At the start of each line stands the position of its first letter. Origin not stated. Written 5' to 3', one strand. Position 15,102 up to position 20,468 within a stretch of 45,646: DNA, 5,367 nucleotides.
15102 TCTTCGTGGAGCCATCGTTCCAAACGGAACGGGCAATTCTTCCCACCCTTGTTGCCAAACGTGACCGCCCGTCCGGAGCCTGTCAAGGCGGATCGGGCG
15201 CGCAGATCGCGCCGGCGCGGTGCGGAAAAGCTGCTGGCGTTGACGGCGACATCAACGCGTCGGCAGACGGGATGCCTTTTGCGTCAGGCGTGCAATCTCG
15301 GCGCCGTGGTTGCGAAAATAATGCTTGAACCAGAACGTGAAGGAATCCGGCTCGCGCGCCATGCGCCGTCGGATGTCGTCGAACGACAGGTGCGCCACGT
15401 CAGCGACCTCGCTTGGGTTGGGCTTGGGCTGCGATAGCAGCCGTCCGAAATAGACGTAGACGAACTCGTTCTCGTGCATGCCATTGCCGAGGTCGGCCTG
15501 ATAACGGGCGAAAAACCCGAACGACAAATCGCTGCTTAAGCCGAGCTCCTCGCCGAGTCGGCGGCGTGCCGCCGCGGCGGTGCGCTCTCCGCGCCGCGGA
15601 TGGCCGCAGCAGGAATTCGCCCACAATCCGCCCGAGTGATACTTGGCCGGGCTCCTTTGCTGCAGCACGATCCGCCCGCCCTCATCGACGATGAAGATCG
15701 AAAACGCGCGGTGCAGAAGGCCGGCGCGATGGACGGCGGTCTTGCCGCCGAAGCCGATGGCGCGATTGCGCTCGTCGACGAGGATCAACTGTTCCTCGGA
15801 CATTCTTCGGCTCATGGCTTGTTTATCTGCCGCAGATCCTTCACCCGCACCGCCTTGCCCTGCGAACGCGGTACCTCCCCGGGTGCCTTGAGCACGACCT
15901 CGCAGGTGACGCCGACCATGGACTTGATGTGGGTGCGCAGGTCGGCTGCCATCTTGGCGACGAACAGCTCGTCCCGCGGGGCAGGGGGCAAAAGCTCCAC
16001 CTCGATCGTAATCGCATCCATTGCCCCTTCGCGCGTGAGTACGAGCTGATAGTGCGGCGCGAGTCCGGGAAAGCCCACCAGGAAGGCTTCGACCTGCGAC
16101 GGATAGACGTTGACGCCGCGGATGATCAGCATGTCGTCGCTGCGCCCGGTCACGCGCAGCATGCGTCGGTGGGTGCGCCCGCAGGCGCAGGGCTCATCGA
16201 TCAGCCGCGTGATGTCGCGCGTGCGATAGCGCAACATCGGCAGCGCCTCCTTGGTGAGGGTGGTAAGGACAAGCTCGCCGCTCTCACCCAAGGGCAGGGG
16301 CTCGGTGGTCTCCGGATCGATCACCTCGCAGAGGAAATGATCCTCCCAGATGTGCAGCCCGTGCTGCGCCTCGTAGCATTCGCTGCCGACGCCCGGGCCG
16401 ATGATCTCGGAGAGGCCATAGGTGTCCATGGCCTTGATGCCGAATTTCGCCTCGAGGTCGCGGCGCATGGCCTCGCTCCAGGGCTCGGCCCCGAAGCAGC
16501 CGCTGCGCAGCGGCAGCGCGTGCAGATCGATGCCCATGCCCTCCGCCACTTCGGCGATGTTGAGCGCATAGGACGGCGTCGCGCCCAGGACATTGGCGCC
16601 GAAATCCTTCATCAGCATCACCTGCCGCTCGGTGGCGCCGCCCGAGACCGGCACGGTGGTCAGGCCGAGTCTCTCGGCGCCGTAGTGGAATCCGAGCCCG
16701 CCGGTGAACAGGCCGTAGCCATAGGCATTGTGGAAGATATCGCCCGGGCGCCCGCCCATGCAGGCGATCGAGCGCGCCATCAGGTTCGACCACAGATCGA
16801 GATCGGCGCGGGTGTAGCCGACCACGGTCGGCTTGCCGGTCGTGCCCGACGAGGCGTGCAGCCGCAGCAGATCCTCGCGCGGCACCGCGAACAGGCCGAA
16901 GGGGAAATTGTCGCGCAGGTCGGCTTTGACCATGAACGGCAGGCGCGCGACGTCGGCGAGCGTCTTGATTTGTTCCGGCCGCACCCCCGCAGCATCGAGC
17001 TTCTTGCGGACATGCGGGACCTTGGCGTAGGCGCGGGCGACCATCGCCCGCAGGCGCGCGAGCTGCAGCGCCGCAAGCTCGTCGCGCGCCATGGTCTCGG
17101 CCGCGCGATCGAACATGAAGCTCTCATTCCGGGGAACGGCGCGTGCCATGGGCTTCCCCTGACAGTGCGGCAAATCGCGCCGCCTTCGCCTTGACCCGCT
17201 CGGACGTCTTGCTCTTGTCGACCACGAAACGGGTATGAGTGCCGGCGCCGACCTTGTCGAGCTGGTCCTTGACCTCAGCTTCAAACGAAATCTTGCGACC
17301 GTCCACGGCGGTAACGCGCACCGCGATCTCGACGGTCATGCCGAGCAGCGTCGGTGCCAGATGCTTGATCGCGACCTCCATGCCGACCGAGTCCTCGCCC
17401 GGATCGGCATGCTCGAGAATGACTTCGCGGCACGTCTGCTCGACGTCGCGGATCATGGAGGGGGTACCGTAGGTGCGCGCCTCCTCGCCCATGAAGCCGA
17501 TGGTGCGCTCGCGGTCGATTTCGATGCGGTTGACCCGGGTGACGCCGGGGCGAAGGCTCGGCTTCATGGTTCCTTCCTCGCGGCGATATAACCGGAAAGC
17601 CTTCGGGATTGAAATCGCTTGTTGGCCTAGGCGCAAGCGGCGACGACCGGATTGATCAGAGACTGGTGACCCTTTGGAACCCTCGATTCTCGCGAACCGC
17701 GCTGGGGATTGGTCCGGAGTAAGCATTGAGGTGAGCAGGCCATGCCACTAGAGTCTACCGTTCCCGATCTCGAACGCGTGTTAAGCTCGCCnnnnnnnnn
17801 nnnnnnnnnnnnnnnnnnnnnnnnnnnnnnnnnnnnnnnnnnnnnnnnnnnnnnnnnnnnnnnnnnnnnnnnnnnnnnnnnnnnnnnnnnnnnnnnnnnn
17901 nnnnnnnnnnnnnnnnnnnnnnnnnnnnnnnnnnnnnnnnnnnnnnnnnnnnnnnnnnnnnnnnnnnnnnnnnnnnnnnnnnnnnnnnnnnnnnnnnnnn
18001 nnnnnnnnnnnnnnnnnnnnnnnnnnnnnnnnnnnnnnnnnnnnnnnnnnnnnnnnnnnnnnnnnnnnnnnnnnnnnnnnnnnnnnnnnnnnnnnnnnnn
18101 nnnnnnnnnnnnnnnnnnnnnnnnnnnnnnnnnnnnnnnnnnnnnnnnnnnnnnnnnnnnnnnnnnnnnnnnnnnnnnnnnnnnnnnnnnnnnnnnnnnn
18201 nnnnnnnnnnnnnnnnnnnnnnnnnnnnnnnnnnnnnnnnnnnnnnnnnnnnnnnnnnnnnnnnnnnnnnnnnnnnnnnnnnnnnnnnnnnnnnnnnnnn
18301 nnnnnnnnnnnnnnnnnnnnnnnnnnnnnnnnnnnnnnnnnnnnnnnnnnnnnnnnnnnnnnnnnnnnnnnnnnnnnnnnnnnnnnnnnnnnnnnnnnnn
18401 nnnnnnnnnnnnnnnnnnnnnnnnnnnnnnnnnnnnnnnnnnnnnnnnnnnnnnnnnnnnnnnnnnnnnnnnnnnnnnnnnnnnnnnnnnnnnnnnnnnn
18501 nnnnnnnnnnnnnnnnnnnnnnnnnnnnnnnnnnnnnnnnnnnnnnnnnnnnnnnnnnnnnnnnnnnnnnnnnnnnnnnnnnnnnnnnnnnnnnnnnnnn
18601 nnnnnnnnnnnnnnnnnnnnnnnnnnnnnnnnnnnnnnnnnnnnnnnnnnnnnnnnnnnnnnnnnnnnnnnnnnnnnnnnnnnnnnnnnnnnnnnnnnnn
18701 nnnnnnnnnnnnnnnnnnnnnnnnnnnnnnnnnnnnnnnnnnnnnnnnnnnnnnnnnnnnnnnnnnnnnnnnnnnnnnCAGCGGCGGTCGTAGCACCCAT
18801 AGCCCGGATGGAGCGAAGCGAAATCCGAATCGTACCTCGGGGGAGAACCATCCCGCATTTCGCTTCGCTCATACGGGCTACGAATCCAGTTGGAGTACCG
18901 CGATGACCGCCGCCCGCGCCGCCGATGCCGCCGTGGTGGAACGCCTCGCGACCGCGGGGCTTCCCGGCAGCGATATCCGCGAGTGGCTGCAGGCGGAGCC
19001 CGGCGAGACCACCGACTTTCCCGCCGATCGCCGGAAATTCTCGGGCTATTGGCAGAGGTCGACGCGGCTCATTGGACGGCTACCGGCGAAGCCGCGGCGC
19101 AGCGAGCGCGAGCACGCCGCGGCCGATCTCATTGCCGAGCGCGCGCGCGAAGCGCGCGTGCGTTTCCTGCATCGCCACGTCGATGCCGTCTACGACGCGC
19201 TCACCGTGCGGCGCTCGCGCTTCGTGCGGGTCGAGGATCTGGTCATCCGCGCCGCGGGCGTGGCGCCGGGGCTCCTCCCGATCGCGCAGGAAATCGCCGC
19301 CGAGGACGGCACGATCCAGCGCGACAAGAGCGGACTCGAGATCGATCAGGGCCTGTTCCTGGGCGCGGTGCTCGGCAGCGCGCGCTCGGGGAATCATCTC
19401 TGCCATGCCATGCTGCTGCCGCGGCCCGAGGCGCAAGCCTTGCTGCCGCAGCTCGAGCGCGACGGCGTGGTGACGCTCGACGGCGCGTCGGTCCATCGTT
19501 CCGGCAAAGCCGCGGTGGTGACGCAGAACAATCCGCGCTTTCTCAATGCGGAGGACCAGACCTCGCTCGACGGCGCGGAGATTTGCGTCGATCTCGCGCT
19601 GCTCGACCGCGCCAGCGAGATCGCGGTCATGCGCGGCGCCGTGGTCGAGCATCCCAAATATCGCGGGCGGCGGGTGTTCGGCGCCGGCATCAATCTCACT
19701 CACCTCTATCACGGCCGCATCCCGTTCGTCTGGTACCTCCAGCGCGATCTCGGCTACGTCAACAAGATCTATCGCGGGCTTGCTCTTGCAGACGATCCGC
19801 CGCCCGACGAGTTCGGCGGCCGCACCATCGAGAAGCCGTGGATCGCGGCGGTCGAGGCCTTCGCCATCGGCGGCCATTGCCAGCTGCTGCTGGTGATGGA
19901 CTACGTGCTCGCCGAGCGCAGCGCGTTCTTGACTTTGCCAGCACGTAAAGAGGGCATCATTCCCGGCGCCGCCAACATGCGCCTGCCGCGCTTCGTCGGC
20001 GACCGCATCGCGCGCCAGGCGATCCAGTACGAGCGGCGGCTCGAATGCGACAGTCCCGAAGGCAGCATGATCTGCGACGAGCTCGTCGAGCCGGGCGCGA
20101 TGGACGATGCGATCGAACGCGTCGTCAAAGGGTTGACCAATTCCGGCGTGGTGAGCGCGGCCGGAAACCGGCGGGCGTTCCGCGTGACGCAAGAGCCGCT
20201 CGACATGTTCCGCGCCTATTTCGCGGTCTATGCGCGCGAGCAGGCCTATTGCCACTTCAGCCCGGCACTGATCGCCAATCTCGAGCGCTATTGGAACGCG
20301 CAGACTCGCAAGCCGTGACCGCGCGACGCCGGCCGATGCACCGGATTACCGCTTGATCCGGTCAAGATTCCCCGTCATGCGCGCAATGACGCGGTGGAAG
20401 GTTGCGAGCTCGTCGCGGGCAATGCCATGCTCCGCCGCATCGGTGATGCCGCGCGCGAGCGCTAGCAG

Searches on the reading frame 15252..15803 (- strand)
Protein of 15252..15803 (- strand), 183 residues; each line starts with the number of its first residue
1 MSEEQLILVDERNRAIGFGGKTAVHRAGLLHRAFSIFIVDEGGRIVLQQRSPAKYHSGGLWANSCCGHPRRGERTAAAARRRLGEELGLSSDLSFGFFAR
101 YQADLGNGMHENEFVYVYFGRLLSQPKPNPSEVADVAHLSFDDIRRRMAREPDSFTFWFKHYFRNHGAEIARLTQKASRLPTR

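Call 39: search_protein_families(library=ncbifam, proteins=[window:15252-15803:-], max_evalue=0.00001)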
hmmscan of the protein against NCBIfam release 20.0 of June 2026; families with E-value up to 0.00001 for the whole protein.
window:15252-15803:- (183 aa): 4 families
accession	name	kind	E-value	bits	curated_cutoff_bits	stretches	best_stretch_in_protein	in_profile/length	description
NF002995.0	PRK03759.1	equivalog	1.4e-45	155.2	127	1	2-166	5-172/185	isopentenyl-diphosphate Delta-isomerase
TIGR02150.1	IPP_isom_1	equivalog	1.2e-33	116.2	105.8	1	6-162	1-158/159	isopentenyl-diphosphate delta-isomerase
NF011922.0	PRK15393.1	equivalog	5.4e-12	45.7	152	1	3-156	10-160/182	NUDIX hydrolase YfcD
NF041653.1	Nud_hyd_Meth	equivalog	9.8e-06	25.5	300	0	9-157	5-151/170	Nudix hydrolase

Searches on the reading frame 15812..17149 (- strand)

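Call 37: search_protein_families(library=pfam, proteins=[window:15812-17149:-], max_evalue=0.00001)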
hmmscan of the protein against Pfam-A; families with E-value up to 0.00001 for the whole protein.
window:15812-17149:- (445 aa): 2 families
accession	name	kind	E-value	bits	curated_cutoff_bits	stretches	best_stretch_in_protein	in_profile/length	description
PF14535.12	AMP-binding_C_2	-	4.4e-25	88.2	25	1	345-440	1-96/96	AMP-binding enzyme C-terminal domain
PF00501.34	AMP-binding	-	7.4e-15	55.1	29.9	1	30-295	91-374/384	AMP-binding enzyme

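Call 39: search_protein_families(library=ncbifam, proteins=[window:15812-17149:-], max_evalue=0.00001)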
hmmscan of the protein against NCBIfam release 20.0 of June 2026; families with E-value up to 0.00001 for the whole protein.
window:15812-17149:- (445 aa): 15 families
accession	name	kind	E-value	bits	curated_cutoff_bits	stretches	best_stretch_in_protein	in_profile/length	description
TIGR02155.1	PA_CoA_ligase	equivalog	1.7e-186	619.8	646.3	1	18-440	1-422/422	phenylacetate--CoA ligase PaaK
NF041878.1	paak_haloarch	equivalog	3.1e-162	540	700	1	16-440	4-427/427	phenylacetate--CoA ligase PaaK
NF045666.1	DVU1553_fam_AMP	equivalog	2e-52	178.3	300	1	16-336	14-330/331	DVU_1553 family AMP-dependent CoA ligase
NF053551.1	FlxY_rubin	equivalog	9.9e-52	176.1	520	1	19-418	3-401/424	flexirubin biosynthesis putative acyl-CoA ligase FlxY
NF041217.1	BagE_FevW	exception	5.2e-45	154.2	800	1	22-425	10-391/424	bagremycin/ferroverdin synthetase BagE/FevW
TIGR03335.1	F390_ftsA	equivalog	1.2e-34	119.8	458.7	1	13-355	2-347/445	coenzyme F390 synthetase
NF004837.0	PRK06187.1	subfamily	1.5e-10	40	476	0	91-251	169-325/531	long-chain-fatty-acid--CoA ligase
NF053567.1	HBDA_AROS1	equivalog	2.4e-07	29.5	1000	0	334-440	413-516/523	3-hydroxybenzoate--CoA ligase HbdA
NF006181.0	PRK08314.1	subfamily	2.6e-07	29.3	705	1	30-296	142-404/563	long-chain-fatty-acid--CoA ligase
TIGR02262.1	benz_CoA_lig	subfamily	3.6e-07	29.3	375.25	1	96-363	165-432/508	benzoate-CoA ligase family protein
NF006624.1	PRK09192.1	subfamily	5.2e-07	28.4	600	1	331-437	450-555/567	fatty acyl-AMP ligase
TIGR02304.1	aden_form_hyp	equivalog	6.7e-07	28.6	251.9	1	294-343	283-332/430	F390 synthetase-related protein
NF005801.1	PRK07656.1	equivalog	7.2e-07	28.2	657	0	330-364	396-430/500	FadD3 family acyl-CoA ligase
NF004114.0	PRK05605.1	equivalog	7.8e-07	27.8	766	1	97-394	226-526/575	long-chain-fatty-acid--CoA ligase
NF005850.0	PRK07768.1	subfamily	3.2e-06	25.6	572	0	331-440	430-541/545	long-chain-fatty-acid--CoA ligase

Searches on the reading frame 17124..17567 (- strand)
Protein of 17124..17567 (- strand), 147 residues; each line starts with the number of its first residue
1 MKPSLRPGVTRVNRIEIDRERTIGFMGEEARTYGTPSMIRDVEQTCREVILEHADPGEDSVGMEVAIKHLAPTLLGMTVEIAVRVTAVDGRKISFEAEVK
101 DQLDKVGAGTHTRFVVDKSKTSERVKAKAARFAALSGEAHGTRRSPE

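Call 37: search_protein_families(library=pfam, proteins=[window:17124-17567:-], max_evalue=0.00001)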
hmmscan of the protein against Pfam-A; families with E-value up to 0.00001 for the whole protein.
window:17124-17567:- (147 aa): 1 family
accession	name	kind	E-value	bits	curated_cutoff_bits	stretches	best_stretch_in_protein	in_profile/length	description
PF22636.2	FlK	-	3.1e-33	114.4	27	1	18-118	2-102/103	Fluoroacetyl-CoA-specific thioesterase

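Call 39: search_protein_families(library=ncbifam, proteins=[window:17124-17567:-], max_evalue=0.00001)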
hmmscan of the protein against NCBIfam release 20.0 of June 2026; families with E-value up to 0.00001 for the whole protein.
window:17124-17567:- (147 aa): 0 families

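Call 78: search_solved_structures(query=window:17124-17567:-, max_evalue=0.001)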
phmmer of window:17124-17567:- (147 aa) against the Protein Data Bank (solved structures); distinct sequences matched with E-value up to 0.001: 7.
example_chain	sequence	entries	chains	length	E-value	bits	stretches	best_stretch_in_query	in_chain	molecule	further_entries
3p3f_A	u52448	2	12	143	1.6e-14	57.9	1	28-129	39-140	Fluoroacetyl coenzyme A thioesterase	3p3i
3kv7_A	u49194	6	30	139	2.2e-14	57.4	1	31-129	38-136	fluoroacetyl-CoA thioesterase FlK | Fluoroacetyl-CoA thioesterase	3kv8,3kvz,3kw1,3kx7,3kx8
3p2q_A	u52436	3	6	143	2.3e-14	57.4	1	30-129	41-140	Fluoroacetyl coenzyme A thioesterase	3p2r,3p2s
3kuv_A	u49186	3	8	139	6e-14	56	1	32-129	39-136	Fluoroacetyl coenzyme A thioesterase | Fluoroacetyl-CoA thioesterase FlK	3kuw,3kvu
3kvi_A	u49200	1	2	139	7.4e-14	55.7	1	33-129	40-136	Fluoroacetyl-CoA thioesterase FlK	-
2cwz_A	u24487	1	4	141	2.8e-09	40.9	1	17-125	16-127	thioesterase family protein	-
3qoo_A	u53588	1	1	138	0.0001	26.1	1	35-125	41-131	Uncharacterized protein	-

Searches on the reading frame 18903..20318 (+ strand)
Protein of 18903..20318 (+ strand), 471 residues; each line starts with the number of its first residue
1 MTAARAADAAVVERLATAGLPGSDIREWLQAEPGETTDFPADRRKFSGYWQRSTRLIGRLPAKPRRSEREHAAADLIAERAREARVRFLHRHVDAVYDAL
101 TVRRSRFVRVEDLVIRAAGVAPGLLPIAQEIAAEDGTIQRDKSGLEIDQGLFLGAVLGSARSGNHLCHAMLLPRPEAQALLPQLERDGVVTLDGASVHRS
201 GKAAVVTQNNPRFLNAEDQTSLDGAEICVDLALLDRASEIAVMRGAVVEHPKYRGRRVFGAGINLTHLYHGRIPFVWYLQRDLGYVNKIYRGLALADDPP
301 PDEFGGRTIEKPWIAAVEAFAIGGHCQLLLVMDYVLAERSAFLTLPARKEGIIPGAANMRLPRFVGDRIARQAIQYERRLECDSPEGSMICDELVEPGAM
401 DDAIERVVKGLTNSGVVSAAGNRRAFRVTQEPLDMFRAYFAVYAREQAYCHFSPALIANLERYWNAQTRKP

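Call 3: search_protein_families(library=pfam, proteins=[window:18903-20318:+])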
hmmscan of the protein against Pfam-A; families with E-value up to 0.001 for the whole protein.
window:18903-20318:+ (471 aa): 1 family
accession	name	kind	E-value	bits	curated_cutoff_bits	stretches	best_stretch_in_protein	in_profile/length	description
PF00378.25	ECH_1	-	1.5e-10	41.3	27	1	308-381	86-160/251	Enoyl-CoA hydratase/isomerase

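Call 4: search_protein_families(library=ncbifam, proteins=[window:18903-20318:+])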
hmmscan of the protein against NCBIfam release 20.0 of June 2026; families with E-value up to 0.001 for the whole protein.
window:18903-20318:+ (471 aa): 36 families (the best 25 are shown)
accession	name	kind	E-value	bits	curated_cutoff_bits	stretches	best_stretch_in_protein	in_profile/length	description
NF042432.2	DHPACoAdixog_DpgC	equivalog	5e-126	421.3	530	1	54-463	3-408/412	(3,5-dihydroxyphenyl)acetyl-CoA 1,2-dioxygenase DpgC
NF042430.2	EnCoAhydt_DpgD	equivalog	3.7e-15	56.1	400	1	308-448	93-233/258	enoyl-CoA-hydratase DpgD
NF006100.0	PRK08252.1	subfamily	5.6e-13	49.1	282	1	307-421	88-203/254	crotonase/enoyl-CoA hydratase family protein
NF004517.0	PRK05862.1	equivalog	8.6e-13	48.4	396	1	308-409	92-194/257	enoyl-CoA hydratase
NF004475.0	PRK05809.1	subfamily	1.8e-12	47.3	394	1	308-414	95-202/260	short-chain-enoyl-CoA hydratase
NF007239.0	PRK09674.1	equivalog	5.6e-12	45.7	371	1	308-413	92-198/257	2,3-dehydroadipyl-CoA hydratase PaaF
NF051848.1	EnCoAHydtEchA19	equivalog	7.2e-12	45.4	400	1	196-403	3-189/258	enoyl-CoA hydratase EchA19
NF008727.0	PRK11730.1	equivalog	6.3e-11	41.3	870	1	309-414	101-207/717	fatty acid oxidation complex subunit alpha FadB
NF002936.2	PRK03580.1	equivalog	1.2e-10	41.2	500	1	309-439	93-223/261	crotonobetainyl-CoA hydratase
NF006566.0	PRK09076.1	subfamily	1.2e-09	38.1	286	1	313-406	100-194/260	enoyl-CoA hydratase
NF006007.0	PRK08138.1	subfamily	2.4e-09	37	355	1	310-374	98-163/261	enoyl-CoA hydratase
NF005802.0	PRK07657.1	equivalog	2.7e-09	36.9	363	1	309-421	96-209/260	enoyl-CoA hydratase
TIGR02437.1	FadB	equivalog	3.5e-09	35.6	933.55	1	311-410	103-203/714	fatty acid oxidation complex subunit alpha FadB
NF005803.0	PRK07658.1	equivalog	4.5e-08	32.8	313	1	309-373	93-158/257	enoyl-CoA hydratase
NF006108.0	PRK08259.1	equivalog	1.1e-07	31.7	273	1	306-413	89-197/256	crotonase/enoyl-CoA hydratase family protein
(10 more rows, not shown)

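Call 59: search_solved_structures(query=window:18903-20318:+, max_evalue=0.00001, show_alignments=1)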
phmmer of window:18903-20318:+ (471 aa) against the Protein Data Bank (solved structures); distinct sequences matched with E-value up to 0.00001: 42.
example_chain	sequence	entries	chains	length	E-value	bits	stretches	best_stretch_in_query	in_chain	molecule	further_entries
2np9_A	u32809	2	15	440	3.1e-98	332.8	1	55-459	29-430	DpgC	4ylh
5kag_A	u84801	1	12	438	4.3e-98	332.3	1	55-459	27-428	(3,5-dihydroxyphenyl)acetyl-CoA 1,2-dioxygenase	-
5kah_A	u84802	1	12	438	5.1e-98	332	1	55-453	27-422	(3,5-dihydroxyphenyl)acetyl-CoA 1,2-dioxygenase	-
5kaj_A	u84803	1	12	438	1.2e-97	330.8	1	55-459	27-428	(3,5-dihydroxyphenyl)acetyl-CoA 1,2-dioxygenase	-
2pg8_A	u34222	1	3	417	1.2e-97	330.8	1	55-449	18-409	DpgC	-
5z7r_A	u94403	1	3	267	3.5e-12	49.1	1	308-425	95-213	Short-chain-enoyl-CoA hydratase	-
3qxi_A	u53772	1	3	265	6.6e-10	41.6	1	305-426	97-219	Enoyl-CoA hydratase EchA1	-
3trr_A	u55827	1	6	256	8.2e-10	41.3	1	310-425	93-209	Probable enoyl-CoA hydratase/isomerase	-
3h81_A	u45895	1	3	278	5.2e-09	38.6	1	308-433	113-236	enoyl-CoA hydratase echA8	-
8zru_A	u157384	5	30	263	8.1e-09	38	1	309-423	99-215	Enoyl-CoA hydratase, mitochondrial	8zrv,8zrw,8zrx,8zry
1ey3_A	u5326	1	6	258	9e-09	37.8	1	309-423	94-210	ENOYL-COA HYDRATASE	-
1mj3_A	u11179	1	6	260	9.2e-09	37.8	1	309-423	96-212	ENOYL-COA HYDRATASE, MITOCHONDRIAL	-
1dub_A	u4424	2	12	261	9.3e-09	37.8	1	309-423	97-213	2-ENOYL-COA HYDRATASE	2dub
2hw5_A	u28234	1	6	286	9.9e-09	37.7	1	309-423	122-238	Enoyl-CoA hydratase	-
9rgq_A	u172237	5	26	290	1.2e-08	37.4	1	309-423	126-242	Enoyl-CoA hydratase, mitochondrial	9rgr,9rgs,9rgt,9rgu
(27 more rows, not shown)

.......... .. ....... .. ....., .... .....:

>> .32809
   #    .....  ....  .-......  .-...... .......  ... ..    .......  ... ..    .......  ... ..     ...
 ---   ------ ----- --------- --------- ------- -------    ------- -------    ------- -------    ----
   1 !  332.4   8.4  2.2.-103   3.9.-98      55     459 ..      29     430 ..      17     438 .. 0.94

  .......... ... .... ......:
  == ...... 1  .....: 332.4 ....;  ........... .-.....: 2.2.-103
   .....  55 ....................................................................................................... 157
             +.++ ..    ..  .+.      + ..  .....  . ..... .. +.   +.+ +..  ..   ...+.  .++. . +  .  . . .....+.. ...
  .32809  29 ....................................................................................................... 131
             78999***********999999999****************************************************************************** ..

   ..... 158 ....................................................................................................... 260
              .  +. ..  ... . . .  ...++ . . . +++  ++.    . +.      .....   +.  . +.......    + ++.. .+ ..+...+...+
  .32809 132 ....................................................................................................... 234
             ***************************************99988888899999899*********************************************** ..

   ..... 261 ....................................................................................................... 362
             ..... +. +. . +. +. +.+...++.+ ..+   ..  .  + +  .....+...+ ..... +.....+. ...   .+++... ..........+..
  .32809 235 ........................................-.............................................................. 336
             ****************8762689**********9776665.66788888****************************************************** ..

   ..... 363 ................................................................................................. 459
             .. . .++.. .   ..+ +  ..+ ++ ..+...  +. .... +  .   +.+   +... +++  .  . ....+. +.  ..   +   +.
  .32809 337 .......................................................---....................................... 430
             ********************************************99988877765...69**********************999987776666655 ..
